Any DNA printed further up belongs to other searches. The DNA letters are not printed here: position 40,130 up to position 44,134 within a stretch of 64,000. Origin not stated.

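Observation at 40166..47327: Complete compact type II-C CRISPR-Cas9 module: divergent tracrRNA, cas9 (1234 aa), cas1, cas2, 26-repeat array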

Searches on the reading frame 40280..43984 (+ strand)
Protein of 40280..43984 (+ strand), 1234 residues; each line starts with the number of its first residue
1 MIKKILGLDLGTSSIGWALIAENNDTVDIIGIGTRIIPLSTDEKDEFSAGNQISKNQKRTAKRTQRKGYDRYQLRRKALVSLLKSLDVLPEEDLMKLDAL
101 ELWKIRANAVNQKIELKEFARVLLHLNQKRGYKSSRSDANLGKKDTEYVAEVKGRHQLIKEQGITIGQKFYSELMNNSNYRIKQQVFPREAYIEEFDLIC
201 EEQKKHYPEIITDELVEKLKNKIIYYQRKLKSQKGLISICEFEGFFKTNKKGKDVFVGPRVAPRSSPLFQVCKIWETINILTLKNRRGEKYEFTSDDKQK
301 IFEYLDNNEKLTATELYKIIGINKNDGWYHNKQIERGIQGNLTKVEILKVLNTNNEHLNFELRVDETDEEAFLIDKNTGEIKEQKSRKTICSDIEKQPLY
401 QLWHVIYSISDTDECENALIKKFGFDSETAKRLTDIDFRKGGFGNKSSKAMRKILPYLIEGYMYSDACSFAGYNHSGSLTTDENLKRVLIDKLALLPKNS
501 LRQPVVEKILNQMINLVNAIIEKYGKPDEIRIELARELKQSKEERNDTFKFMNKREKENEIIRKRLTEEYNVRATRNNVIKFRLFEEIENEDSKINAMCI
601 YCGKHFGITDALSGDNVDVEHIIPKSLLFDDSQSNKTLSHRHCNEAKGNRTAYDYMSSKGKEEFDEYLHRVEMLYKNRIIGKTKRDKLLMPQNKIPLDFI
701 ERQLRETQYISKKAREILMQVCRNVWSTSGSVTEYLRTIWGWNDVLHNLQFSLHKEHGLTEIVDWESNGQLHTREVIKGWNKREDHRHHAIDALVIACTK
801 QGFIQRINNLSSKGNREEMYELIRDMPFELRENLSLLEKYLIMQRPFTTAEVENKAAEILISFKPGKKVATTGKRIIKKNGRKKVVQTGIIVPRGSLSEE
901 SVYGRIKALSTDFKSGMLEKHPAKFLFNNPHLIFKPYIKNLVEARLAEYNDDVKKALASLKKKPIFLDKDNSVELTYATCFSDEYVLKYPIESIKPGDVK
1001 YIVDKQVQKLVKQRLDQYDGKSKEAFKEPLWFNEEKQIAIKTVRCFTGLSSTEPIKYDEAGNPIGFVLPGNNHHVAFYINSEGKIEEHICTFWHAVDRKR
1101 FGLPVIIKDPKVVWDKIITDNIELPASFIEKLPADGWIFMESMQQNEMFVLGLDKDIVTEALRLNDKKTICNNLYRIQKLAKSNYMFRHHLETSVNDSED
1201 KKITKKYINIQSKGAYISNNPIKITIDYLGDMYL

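Call 9: search_protein_families(library=pfam, proteins=[window:40280-43984:+])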
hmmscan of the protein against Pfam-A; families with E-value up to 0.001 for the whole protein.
window:40280-43984:+ (1234 aa): 4 families
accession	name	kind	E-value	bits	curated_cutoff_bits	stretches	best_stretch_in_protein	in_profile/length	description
PF18541.7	RuvC_III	-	6.2e-46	157.1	26.2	1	695-869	2-178/179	RuvC endonuclease subdomain 3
PF13395.12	HNH_4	-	1.1e-17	64.2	22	1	599-653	1-54/54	HNH endonuclease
PF01844.29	HNH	-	9.7e-08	32.5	21.4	1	599-650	1-47/47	HNH endonuclease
PF18470.6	Cas9_a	-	0.00037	20.7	26.9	1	249-325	5-85/221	Cas9 alpha-helical lobe domain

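Call 10: search_protein_families(library=ncbifam, proteins=[window:40280-43984:+])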
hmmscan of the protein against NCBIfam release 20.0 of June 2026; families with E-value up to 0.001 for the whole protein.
window:40280-43984:+ (1234 aa): 3 families
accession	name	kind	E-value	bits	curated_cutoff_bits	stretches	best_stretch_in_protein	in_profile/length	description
TIGR01865.2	cas_Csn1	equivalog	2.9e-150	502.6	100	2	5-963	2-912/1070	type II CRISPR RNA-guided endonuclease Cas9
NF049971.1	CRISPR_Cas9d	exception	7.7e-38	130.7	375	1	500-854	460-771/986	type II CRISPR RNA-guided endonuclease Cas9d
NF040563.1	guided_IscB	equivalog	0.00033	19.9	175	1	594-688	190-274/314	RNA-guided endonuclease IscB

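Call 12: search_solved_structures(query=window:40280-43984:+, max_evalue=0.001)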
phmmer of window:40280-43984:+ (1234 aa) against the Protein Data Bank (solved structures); distinct sequences matched with E-value up to 0.001: 42.
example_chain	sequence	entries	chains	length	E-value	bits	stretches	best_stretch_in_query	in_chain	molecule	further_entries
9ar4_A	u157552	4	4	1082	1.1e-55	192.2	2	425-743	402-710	CRISPR-associated endonuclease Cas9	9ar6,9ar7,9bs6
8iyq_A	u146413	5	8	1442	4.7e-53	183.5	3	615-871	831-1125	deadCbCas9 | CbCas9 effector-1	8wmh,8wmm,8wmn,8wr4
8jtj_A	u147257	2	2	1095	1.3e-52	182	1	6-743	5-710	CRISPR-associated endonuclease Cas9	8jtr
8uzb_A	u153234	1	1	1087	1.7e-52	181.6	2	425-743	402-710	CRISPR-associated endonuclease Cas9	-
8uza_A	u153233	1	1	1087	1.2e-51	178.8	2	425-743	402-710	CRISPR-associated endonuclease Cas9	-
21dz_A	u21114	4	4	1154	8.8e-50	172.6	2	366-742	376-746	CRISPR-associated endonuclease Cas9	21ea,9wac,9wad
8hnt_A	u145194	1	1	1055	5.2e-43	150.2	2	433-741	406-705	CRISPR-associated endonuclease Cas9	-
8ja0_A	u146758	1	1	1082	6.7e-42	146.5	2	434-744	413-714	CRISPR-associated endonuclease Cas9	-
6kc8_A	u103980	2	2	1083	6.7e-42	146.5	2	434-744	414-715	CRISPR-associated endonuclease Cas9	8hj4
6jdq_A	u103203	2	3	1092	7e-42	146.4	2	434-744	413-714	CRISPR-associated endonuclease Cas9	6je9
8hnw_A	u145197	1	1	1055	1.1e-41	145.7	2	433-741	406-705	CRISPR-associated endonuclease Cas9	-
6je3_A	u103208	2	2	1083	9.6e-41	142.7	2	433-744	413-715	CRISPR-associated endonuclease Cas9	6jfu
8hnv_A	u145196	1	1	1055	1.3e-40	142.3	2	433-741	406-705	CRISPR-associated endonuclease Cas9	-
6jdv_A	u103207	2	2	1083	1.4e-40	142.1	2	434-744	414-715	CRISPR-associated endonuclease Cas9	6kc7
6je4_A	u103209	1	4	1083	1.6e-39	138.6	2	434-744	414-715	CRISPR-associated endonuclease Cas9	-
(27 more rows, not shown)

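Call 13: find_homologous_proteins(query=window:40280-43984:+)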
Query window:40280-43984:+ (1234 aa): 7248 proteins with E <= 0.001 among 8000 candidates; the best 120 are listed.
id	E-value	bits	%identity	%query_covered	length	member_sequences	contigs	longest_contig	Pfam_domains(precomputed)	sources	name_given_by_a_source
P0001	0.0e+0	2627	94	100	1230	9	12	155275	PF13395.13,PF01844.30,PF18470.7,PF18541.8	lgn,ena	-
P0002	0.0e+0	2061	71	100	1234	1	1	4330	PF13395.13,PF01844.30,PF18541.8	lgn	-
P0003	0.0e+0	2044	73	97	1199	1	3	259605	PF13395.13,PF01844.30,PF18541.8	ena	-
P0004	0.0e+0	2005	70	100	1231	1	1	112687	PF13395.13,PF01844.30,PF18470.7,PF18541.8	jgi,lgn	-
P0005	0.0e+0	1967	69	100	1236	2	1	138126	PF13395.13,PF01844.30,PF18541.8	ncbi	-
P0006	0.0e+0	1945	67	100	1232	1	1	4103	PF13395.13,PF01844.30,PF18541.8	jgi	-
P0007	0.0e+0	1852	65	100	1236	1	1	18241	PF13395.13,PF01844.30,PF18470.7,PF18541.8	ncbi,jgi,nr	ncbi:MAG: type II CRISPR RNA-guided endonuclease Cas9 [Bacteroidales bacterium]|nr:type II CRISPR RN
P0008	0.0e+0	1820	64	100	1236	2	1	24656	PF13395.13,PF01844.30,PF18541.8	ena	-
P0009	0.0e+0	1814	64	100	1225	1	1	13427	PF13395.13,PF01844.30,PF18541.8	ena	-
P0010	0.0e+0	1810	63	100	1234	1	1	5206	PF13395.13,PF01844.30,PF18541.8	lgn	-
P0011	0.0e+0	1790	65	100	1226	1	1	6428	PF13395.13,PF01844.30,PF18541.8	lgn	-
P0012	0.0e+0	1787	65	100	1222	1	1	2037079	PF13395.13,PF18541.8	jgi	jgi:CRISPR-associated endonuclease Csn1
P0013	0.0e+0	1786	65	100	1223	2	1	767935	PF13395.13,PF01844.30,PF18541.8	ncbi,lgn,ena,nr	ncbi:MAG: type II CRISPR RNA-guided endonuclease Cas9 [Chitinophagales bacterium]|nr:type II CRISPR 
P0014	0.0e+0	1781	65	100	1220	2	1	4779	PF13395.13,PF01844.30,PF18541.8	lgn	-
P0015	0.0e+0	1780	64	100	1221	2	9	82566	PF13395.13,PF01844.30,PF18541.8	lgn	-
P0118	0.0e+0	1566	57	100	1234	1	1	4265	PF13395.13,PF01844.30,PF18541.8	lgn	-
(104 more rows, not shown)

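Call 16: find_related_loci(query=A1, collection=genome_contigs, flank=6000)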
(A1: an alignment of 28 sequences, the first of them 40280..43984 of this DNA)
Query A1 (1234 aa) in genome_contigs; peptide patterns used: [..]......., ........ (x = any residue, [..] = any of these).
600 stretches matched a pattern (row limit reached: there are more); 550 encode a relative of the query (tblastn E <= 1e-3); the best 80 are kept; 80 distinct loci.
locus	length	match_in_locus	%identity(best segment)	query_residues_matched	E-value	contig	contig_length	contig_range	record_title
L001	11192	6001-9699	69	2-1234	0e+0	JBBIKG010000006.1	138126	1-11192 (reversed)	MAG: Lentimicrobiaceae bacterium isolate CYF170214_bin_180 NODE_18_length_138126_cov_2.94336, whole genome shotgun seque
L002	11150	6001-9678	56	1-1232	0e+0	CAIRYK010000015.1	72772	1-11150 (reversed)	MAG: uncultured Bacteroidetes bacterium isolate KTt_bin-1606 genome assembly, contig: bin-1606:15/95, whole genome shotg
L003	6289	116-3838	57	2-1232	0e+0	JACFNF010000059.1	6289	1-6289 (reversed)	MAG: Bacteroidales bacterium isolate BROCD017 NODE_6183_length_6289_cov_55.731954, whole genome shotgun sequence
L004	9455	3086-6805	56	2-1232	0e+0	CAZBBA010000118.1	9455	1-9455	MAG TPA_asm: uncultured Rikenellaceae bacterium isolate binchicken_co168_294 genome assembly, contig: NODE_11927_length_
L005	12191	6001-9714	56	2-1232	0e+0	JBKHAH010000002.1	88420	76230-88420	MAG: Bacteroidales bacterium isolate D1M01_13 NODE_133_length_88420_cov_19.446625, whole genome shotgun sequence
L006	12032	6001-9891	56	1-1232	0e+0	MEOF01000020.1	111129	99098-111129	MAG: Bacteroidetes bacterium GWF2_33_38 gwf2_scaffold_210, whole genome shotgun sequence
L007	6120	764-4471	56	1-1232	0e+0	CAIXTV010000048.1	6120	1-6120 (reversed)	uncultured bacterium isolate KTt_bin-0590 genome assembly, contig: bin-0590:048/312, whole genome shotgun sequence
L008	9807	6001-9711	55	1-1232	0e+0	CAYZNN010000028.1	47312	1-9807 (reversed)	MAG TPA_asm: uncultured Rikenellaceae bacterium isolate binchicken_co37_2 genome assembly, contig: NODE_335_length_47312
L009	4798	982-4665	57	1-1230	0e+0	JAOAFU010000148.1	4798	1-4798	MAG: Bacteroidales bacterium isolate SKW298 k141_1623730, whole genome shotgun sequence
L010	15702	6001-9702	55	2-1232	0e+0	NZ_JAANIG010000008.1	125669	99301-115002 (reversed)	Perlabentimonas gracilis strain M08_MB NODE_8_length_125669_cov_21.524449, whole genome shotgun sequence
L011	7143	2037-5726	54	2-1234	0e+0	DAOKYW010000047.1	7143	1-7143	MAG TPA_asm: Bacteroidales bacterium isolate AMR_MDS_0034 NODE_4261_length_7143_cov_46.891789, whole genome shotgun sequ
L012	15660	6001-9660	55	1-1234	0e+0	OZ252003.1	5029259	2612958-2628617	MAG: Flavisolibacter sp. isolate 3bffe827-7359-4958-bd84-0616f158acfb genome assembly, chromosome: 1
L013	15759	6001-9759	55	2-1232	0e+0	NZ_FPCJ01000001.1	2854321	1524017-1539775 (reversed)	Thermoflavifilum thermophilum strain DSM 14807, whole genome shotgun sequence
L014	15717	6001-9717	54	2-1232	0e+0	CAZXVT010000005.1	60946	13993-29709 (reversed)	MAG TPA_asm: uncultured Maribellus sp. isolate binchicken_co269_73 genome assembly, contig: NODE_430_length_60946_cov_8.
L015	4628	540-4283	55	3-1232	0e+0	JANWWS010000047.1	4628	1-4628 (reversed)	MAG: Leptospiraceae bacterium isolate SKYG28 k141_187104, whole genome shotgun sequence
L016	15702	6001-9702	54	2-1234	0e+0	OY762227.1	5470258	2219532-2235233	MAG: Bacteroidales bacterium isolate cc17bfec-530c-4f6e-b71b-c66012ddb9bb genome assembly, chromosome: 1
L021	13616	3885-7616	53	1-1234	0e+0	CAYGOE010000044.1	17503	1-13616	MAG TPA_asm: uncultured Muribaculaceae bacterium isolate ERP113451_co4_173 genome assembly, contig: NODE_1772_length_175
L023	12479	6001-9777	53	1-1234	0e+0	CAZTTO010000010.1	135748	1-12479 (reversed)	MAG TPA_asm: uncultured Hydrotalea sp. isolate binchicken_co311_89 genome assembly, contig: NODE_214_length_135748_cov_1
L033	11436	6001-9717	52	1-1234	0e+0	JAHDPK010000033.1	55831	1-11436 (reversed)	MAG: Bacteroidales bacterium isolate SM1-B10.1 k141_11447, whole genome shotgun sequence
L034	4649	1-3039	62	221-1234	0e+0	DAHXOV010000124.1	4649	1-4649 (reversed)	MAG TPA_asm: bacterium isolate clean1863 k141_286951, whole genome shotgun sequence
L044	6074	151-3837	51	1-1234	0e+0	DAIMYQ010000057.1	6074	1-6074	MAG TPA_asm: Paludibacteraceae bacterium isolate CTOTU1920 NODE_5289_length_6074_cov_9.230603, whole genome shotgun sequ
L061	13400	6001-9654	48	1-1234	0e+0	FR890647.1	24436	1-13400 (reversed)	Bacteroides sp. CAG:770 genomic scaffold, scf159, whole genome shotgun sequence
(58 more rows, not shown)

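Call 31: find_encoding_contigs(protein=window:40280-43984:+, flank=3000, max_places=4)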
Protein window:40280-43984:+ (1234 aa): 9 contigs read that carry it; 4 places shown.
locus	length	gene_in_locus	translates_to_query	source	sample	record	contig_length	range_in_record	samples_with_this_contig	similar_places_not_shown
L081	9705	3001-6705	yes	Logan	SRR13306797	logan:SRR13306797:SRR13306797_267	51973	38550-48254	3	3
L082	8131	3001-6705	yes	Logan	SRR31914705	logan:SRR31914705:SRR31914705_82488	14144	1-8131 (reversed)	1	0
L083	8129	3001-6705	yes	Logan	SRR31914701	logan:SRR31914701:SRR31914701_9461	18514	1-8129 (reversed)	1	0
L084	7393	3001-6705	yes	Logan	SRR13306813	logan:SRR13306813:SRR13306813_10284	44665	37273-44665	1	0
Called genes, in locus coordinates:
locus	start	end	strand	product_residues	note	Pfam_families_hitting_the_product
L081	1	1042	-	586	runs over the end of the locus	PF04551:GcpE, PF26540:GcpE_C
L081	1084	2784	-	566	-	PF17874:TPR_MalT (weak), PF13176:TPR_7 (faint), PF13374:TPR_10 (faint), PF13424:TPR_12 (weak), PF17874:TPR_MalT (weak), PF00515:TPR_1 (weak), PF13181:TPR_8 (weak), PF13424:TPR_12, +3 more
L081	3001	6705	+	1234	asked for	PF01844:HNH (weak), PF13395:HNH_4, PF18541:RuvC_III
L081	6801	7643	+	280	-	PF01867:Cas_Cas1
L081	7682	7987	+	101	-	PF09827:CRISPR_Cas2, PF20803:PaaX_M (weak)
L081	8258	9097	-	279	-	PF00950:ABC-3, PF01032:FecCD (weak)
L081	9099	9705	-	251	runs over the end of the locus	PF00005:ABC_tran, PF13304:AAA_21 (faint)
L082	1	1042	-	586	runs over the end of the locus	PF04551:GcpE, PF26540:GcpE_C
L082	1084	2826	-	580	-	PF17874:TPR_MalT (weak), PF13176:TPR_7 (faint), PF13374:TPR_10 (faint), PF13424:TPR_12 (weak), PF17874:TPR_MalT (weak), PF00515:TPR_1 (weak), PF13181:TPR_8 (weak), PF13424:TPR_12, +3 more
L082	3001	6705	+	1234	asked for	PF01844:HNH (weak), PF13395:HNH_4, PF18541:RuvC_III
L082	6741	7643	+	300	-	PF01867:Cas_Cas1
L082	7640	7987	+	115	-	PF20803:PaaX_M (weak), PF09827:CRISPR_Cas2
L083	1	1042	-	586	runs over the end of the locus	PF04551:GcpE, PF26540:GcpE_C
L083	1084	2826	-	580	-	PF17874:TPR_MalT (weak), PF13176:TPR_7 (faint), PF13374:TPR_10 (faint), PF13424:TPR_12 (weak), PF17874:TPR_MalT (weak), PF00515:TPR_1 (weak), PF13181:TPR_8 (weak), PF13424:TPR_12, +3 more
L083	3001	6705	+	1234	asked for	PF01844:HNH (weak), PF13395:HNH_4, PF18541:RuvC_III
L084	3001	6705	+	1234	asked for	PF01844:HNH (weak), PF13395:HNH_4, PF18541:RuvC_III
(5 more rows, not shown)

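Call 32: find_encoding_contigs(protein=P0001, flank=5000, max_places=6)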
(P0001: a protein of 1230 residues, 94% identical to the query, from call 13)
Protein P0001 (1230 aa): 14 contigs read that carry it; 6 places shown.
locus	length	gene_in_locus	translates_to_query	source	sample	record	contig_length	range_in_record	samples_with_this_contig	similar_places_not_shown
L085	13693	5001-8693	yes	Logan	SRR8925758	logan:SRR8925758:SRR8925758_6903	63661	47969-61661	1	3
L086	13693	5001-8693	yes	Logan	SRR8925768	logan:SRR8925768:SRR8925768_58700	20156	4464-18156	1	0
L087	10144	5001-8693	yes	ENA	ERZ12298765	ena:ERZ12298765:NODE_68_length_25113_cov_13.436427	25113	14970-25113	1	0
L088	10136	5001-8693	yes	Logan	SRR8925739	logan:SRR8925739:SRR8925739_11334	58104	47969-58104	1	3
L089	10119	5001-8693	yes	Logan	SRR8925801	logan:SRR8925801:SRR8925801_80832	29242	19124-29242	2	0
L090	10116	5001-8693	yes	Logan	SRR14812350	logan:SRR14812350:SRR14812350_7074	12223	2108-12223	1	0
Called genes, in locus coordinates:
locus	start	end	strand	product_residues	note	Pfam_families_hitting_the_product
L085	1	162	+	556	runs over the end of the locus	PF04932:Wzy_C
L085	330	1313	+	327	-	PF00781:DAGK_cat, PF19279:YegS_C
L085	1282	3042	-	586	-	PF04551:GcpE, PF26540:GcpE_C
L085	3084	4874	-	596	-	PF13374:TPR_10 (faint), PF07719:TPR_2 (faint), PF13176:TPR_7 (faint), PF13424:TPR_12 (weak), PF17874:TPR_MalT (weak), PF00515:TPR_1 (weak), PF13181:TPR_8 (weak), PF13424:TPR_12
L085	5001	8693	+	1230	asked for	PF18470:Cas9_a (weak), PF01844:HNH (weak), PF13395:HNH_4, PF18541:RuvC_III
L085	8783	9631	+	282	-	PF01867:Cas_Cas1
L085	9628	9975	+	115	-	PF20803:PaaX_M (weak), PF09827:CRISPR_Cas2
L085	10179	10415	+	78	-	-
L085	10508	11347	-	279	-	PF00950:ABC-3, PF01032:FecCD (weak)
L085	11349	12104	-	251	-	PF00005:ABC_tran, PF13304:AAA_21 (faint)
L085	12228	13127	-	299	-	PF01297:ZnuA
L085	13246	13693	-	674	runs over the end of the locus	PF07498:Rho_N, PF07497:Rho_RNA_bind, PF00006:ATP-synt_ab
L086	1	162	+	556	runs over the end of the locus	PF04932:Wzy_C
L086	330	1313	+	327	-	PF00781:DAGK_cat, PF19279:YegS_C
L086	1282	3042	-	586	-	PF04551:GcpE, PF26540:GcpE_C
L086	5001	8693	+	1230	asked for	PF18470:Cas9_a (weak), PF01844:HNH (weak), PF13395:HNH_4, PF18541:RuvC_III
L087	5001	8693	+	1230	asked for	PF18470:Cas9_a (weak), PF01844:HNH (weak), PF13395:HNH_4, PF18541:RuvC_III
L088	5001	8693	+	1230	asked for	PF18470:Cas9_a (weak), PF01844:HNH (weak), PF13395:HNH_4, PF18541:RuvC_III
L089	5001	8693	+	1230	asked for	PF18470:Cas9_a (weak), PF01844:HNH (weak), PF13395:HNH_4, PF18541:RuvC_III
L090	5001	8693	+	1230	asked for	PF18470:Cas9_a (weak), PF01844:HNH (weak), PF13395:HNH_4, PF18541:RuvC_III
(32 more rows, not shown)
